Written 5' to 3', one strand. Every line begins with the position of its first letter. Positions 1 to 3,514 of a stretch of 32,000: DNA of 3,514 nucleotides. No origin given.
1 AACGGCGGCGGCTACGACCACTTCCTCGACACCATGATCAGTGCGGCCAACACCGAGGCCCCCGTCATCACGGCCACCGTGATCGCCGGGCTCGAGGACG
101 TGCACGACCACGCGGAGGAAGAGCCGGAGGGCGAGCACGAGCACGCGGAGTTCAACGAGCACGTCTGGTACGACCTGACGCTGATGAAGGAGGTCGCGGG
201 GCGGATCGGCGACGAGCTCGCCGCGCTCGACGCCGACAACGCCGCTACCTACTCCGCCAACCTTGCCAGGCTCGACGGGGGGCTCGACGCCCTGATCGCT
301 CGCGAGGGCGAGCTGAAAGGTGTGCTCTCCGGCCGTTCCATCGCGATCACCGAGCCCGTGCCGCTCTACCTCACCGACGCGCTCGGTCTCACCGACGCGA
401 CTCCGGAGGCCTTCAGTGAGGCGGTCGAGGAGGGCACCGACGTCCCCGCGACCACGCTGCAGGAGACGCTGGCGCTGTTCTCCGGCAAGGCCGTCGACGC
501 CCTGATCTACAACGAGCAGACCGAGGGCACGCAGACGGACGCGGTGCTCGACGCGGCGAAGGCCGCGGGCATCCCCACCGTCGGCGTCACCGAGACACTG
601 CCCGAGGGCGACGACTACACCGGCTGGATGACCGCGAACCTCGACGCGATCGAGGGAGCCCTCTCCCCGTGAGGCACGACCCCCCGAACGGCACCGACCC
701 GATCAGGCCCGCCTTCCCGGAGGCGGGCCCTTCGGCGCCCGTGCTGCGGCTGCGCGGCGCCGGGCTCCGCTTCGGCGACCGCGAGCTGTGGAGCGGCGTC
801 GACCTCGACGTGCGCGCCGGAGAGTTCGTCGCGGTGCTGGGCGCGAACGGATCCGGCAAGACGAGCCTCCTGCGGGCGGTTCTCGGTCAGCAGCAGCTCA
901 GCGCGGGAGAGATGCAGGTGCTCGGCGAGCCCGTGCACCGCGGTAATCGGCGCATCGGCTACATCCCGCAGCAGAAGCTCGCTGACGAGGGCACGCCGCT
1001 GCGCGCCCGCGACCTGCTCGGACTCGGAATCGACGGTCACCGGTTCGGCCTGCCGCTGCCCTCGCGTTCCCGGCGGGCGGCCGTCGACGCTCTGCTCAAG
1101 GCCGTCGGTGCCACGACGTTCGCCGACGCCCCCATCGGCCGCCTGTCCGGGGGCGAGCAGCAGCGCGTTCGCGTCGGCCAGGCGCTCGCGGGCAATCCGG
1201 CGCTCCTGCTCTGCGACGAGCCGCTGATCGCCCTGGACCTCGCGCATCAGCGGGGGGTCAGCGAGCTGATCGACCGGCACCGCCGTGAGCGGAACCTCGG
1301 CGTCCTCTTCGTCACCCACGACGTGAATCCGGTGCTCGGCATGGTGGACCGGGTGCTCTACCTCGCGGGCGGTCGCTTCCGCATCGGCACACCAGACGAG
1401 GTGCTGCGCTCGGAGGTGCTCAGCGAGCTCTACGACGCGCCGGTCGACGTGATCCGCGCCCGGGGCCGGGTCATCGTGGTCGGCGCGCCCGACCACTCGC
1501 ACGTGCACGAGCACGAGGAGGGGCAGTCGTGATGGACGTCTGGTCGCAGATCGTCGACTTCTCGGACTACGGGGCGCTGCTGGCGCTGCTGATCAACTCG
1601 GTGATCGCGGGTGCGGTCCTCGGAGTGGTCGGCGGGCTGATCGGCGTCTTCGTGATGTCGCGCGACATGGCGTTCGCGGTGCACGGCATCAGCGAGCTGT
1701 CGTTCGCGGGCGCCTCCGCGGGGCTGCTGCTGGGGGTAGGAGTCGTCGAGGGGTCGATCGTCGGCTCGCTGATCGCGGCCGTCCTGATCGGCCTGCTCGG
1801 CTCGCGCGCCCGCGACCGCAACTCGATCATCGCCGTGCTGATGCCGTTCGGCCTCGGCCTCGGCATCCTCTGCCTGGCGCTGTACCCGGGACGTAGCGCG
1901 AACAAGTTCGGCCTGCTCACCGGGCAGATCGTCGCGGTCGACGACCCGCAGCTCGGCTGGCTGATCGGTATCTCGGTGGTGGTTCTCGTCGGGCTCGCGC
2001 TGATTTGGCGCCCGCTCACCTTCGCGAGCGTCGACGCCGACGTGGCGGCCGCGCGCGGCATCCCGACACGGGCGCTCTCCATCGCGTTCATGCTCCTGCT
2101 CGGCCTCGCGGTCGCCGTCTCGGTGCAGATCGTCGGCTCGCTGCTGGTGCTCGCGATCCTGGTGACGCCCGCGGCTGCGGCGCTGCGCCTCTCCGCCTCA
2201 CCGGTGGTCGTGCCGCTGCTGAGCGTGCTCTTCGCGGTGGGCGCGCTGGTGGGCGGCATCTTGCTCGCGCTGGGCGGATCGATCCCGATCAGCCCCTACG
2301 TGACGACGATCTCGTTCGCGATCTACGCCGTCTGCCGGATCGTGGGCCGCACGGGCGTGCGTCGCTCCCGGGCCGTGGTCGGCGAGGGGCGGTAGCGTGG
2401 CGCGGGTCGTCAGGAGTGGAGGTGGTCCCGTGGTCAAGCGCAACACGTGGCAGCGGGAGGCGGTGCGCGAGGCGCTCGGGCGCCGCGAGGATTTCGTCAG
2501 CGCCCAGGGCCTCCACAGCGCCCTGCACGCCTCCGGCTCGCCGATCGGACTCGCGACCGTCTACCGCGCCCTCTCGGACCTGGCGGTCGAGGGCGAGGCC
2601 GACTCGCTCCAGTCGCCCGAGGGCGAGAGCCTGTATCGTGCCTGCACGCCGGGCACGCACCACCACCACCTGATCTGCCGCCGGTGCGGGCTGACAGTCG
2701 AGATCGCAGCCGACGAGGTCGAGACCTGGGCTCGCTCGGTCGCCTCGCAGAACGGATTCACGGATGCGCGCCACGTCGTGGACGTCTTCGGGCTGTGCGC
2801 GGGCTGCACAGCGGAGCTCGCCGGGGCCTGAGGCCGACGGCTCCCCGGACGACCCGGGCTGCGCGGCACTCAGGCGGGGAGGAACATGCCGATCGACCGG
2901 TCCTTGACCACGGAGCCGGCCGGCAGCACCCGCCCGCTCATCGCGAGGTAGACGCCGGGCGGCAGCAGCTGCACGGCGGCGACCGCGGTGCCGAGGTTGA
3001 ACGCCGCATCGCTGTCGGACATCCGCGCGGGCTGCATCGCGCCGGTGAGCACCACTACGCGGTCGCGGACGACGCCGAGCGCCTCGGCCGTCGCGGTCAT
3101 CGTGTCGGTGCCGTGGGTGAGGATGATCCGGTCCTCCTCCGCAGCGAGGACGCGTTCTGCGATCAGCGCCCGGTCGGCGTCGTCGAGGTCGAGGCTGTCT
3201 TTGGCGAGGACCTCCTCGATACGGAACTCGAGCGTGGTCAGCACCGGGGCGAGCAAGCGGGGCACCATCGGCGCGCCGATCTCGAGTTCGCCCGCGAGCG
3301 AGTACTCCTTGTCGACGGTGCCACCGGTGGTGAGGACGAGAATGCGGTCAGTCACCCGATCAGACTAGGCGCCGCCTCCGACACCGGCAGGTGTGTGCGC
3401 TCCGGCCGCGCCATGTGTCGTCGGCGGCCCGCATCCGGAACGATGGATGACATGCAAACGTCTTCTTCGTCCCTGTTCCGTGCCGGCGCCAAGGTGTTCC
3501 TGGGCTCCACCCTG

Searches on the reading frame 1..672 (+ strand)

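Call 34: search_protein_families(library=pfam, proteins=[window:1-672:+], max_evalue=0.001)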
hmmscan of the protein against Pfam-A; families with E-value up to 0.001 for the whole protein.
window:1-672:+ (223 aa): 1 family
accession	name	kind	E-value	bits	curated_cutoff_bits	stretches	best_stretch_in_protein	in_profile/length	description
PF01297.22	ZnuA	-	1.1e-33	117.3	29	1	1-219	54-262/263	Zinc-uptake complex component A periplasmic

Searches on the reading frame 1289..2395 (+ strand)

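Call 34: search_protein_families(library=pfam, proteins=[window:1289-2395:+], max_evalue=0.001)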
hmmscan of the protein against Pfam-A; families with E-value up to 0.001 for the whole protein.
window:1289-2395:+ (368 aa): 1 family
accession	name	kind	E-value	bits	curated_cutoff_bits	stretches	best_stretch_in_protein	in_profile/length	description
PF00950.22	ABC-3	-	6.7e-40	137.7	20.1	1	100-349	4-254/258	ABC 3 transport family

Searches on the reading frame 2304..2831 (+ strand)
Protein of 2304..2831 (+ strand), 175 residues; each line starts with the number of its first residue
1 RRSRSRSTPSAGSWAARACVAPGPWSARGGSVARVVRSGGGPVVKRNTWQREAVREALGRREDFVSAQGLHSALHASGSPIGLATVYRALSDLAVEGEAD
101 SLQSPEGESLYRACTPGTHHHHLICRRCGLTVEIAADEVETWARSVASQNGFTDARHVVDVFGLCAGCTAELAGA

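Call 34: search_protein_families(library=pfam, proteins=[window:2304-2831:+], max_evalue=0.001)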
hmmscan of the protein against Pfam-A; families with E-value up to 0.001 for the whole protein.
window:2304-2831:+ (175 aa): 1 family
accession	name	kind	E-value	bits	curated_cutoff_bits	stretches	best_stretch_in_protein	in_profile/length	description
PF01475.25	FUR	-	9.5e-24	84.3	23.1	1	46-161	5-120/121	Ferric uptake regulator family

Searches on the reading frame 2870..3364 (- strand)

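Call 34: search_protein_families(library=pfam, proteins=[window:2870-3364:-], max_evalue=0.001)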
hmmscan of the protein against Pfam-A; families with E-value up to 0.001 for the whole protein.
window:2870-3364:- (164 aa): 1 family
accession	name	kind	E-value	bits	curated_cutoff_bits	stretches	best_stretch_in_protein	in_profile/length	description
PF00710.25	Asparaginase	-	1.5e-23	83.8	22.5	1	7-156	1-162/193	Asparaginase, N-terminal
